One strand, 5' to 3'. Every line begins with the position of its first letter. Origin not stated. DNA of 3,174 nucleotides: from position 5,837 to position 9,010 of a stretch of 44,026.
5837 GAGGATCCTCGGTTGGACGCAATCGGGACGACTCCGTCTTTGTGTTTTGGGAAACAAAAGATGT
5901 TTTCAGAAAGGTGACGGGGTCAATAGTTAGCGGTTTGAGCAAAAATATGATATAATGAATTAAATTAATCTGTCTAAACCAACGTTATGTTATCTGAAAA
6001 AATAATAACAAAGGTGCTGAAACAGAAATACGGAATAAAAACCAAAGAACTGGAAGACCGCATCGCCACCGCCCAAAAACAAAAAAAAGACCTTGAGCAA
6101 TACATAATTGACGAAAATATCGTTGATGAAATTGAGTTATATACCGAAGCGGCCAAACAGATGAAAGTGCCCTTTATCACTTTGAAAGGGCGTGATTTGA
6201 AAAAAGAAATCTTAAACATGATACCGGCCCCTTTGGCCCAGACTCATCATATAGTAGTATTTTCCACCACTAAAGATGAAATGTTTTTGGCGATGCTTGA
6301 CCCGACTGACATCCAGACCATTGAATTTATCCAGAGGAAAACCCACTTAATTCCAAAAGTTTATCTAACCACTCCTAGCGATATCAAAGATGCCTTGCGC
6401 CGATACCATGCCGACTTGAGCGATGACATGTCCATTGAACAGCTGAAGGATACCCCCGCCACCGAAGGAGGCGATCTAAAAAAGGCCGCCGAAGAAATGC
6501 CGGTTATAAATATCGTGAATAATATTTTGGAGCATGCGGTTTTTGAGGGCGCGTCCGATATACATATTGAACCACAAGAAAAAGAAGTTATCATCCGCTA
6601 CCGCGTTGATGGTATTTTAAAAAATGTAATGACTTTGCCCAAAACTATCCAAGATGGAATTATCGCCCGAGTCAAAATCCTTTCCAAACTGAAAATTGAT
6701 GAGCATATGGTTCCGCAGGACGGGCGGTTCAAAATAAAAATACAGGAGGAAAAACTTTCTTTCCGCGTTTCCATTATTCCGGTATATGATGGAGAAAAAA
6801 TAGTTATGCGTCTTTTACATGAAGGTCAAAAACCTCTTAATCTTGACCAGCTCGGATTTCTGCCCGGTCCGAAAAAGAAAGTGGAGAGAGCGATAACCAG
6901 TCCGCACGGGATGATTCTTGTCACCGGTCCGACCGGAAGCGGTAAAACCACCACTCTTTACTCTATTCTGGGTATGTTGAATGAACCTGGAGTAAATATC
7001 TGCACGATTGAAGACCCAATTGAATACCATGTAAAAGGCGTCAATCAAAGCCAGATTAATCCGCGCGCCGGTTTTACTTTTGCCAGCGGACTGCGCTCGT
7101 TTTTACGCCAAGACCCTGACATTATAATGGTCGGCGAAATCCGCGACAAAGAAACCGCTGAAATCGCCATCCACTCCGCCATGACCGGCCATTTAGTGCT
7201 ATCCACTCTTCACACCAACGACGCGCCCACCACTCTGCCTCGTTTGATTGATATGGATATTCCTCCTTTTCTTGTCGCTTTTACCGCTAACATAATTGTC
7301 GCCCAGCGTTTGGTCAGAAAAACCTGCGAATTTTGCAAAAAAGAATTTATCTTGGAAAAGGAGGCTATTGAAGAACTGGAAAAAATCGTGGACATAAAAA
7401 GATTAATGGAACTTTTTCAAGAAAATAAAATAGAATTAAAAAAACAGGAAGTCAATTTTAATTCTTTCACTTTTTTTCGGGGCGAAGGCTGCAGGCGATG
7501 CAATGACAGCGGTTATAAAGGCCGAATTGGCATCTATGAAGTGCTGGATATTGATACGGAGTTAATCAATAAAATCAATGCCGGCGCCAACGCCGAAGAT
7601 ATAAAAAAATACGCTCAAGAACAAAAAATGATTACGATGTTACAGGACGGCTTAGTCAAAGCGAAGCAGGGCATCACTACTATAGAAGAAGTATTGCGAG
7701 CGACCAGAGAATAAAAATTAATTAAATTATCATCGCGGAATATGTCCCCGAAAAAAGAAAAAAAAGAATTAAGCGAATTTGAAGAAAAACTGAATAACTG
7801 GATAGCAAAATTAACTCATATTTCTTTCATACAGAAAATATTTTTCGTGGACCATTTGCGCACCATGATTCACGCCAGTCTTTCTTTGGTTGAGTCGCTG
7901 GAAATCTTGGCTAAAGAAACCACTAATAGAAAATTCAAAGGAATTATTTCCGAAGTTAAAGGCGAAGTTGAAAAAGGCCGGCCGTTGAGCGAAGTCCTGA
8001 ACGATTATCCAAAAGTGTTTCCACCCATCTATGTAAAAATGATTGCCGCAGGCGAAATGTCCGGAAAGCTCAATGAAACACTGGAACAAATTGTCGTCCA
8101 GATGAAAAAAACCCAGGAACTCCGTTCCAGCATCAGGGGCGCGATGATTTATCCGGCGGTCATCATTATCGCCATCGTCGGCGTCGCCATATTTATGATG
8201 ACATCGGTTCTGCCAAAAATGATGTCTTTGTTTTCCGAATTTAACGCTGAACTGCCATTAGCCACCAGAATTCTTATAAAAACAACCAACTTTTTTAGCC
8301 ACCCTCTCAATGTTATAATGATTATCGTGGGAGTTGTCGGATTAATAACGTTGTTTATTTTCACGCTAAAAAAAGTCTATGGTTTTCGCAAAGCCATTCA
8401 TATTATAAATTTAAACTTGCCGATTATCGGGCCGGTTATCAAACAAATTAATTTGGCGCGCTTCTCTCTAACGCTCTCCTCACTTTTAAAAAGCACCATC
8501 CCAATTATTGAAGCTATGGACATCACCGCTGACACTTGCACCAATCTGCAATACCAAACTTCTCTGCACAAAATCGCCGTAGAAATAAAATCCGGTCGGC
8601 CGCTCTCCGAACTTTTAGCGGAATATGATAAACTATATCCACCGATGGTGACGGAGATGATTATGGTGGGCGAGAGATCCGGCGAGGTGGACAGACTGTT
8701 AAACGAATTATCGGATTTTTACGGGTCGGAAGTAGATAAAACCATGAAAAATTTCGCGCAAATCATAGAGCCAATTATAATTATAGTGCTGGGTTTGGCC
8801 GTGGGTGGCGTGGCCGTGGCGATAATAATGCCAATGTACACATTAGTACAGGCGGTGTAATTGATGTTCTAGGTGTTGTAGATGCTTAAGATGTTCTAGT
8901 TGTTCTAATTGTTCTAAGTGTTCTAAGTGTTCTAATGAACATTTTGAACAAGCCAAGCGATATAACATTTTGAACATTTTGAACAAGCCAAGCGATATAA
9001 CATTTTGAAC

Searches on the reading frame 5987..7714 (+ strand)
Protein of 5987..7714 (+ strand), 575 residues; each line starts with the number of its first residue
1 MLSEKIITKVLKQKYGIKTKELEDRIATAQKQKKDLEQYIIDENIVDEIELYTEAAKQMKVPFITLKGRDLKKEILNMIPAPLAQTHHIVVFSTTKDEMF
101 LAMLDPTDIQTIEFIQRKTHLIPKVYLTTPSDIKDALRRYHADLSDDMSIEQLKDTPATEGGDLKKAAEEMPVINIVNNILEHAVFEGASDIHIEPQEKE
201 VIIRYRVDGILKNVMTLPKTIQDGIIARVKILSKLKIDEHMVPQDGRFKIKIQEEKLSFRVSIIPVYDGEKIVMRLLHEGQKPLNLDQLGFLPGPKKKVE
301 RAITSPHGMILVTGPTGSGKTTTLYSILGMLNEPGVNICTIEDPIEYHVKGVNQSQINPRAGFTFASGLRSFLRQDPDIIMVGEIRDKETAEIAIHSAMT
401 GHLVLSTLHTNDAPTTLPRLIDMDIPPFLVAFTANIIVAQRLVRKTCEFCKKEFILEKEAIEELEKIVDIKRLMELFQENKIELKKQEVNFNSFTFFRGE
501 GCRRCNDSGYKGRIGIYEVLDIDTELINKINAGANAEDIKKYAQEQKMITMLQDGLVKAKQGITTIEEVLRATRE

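Call 53: search_protein_families(library=pfam, proteins=[window:5987-7714:+], max_evalue=0.01)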
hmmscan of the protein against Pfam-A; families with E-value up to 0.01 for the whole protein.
window:5987-7714:+ (575 aa): 14 families
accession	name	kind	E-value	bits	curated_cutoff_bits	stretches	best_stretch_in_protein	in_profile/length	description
PF00437.27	T2SSE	-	8.3e-132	439.7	24.9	1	167-571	2-370/370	Type II/IV secretion system protein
PF05157.20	MshEN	-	9.4e-13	48.4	23.1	1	60-142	2-85/90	MshEN domain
PF13604.12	AAA_30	-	6.2e-05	23.3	27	1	297-338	8-49/191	AAA domain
PF13401.12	AAA_22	-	0.00025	21.8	27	1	306-334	4-32/130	AAA domain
PF01637.24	ATPase_2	-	0.00026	21.3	33.2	0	304-332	17-45/225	ATPase domain predominantly from Archaea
PF20720.3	nSTAND3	-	0.0015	18.7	27.2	1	305-346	15-56/155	Novel STAND NTPase 3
PF25199.1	nSTAND_NTPase5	-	0.0016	18.7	34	1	305-347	39-82/145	Novel STAND NTPase 5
PF03266.21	NTPase_1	-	0.0023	18.2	23.9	0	310-339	2-31/168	NTPase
PF13555.12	AAA_29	-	0.0036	17.5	27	1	304-324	19-39/61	P-loop containing region of AAA domain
PF00004.35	AAA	-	0.0051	17.7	21.2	0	310-385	1-66/131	ATPase family associated with various cellular activities (AAA)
PF00005.33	ABC_tran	-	0.0056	17.7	25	0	309-333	13-37/137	ABC transporter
PF13086.12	AAA_11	-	0.0068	16.7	27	0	297-332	8-42/257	AAA domain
PF13245.12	AAA_19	-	0.0076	16.9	25.1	1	302-335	4-39/134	AAA domain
PF13191.12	AAA_16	-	0.0079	17.1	32.6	0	305-335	23-52/167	AAA ATPase domain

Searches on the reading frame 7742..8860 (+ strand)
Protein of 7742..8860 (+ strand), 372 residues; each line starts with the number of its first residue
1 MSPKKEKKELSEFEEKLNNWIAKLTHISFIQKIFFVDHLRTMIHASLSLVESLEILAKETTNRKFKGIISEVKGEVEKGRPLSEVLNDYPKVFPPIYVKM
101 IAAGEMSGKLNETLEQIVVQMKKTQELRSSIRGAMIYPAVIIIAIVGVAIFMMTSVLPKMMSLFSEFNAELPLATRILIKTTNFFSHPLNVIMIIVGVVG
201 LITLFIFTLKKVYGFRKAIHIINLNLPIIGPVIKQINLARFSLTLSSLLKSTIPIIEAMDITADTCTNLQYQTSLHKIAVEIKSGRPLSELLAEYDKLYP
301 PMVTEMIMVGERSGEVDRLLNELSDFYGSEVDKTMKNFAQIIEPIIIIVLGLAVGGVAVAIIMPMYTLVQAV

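Call 53: search_protein_families(library=pfam, proteins=[window:7742-8860:+], max_evalue=0.01)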
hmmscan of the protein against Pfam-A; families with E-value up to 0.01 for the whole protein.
window:7742-8860:+ (372 aa): 1 family
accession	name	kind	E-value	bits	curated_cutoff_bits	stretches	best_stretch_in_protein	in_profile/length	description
PF00482.28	T2SSF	-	7.4e-56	187.9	25.2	2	35-158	1-125/125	Type II secretion system (T2SS), protein F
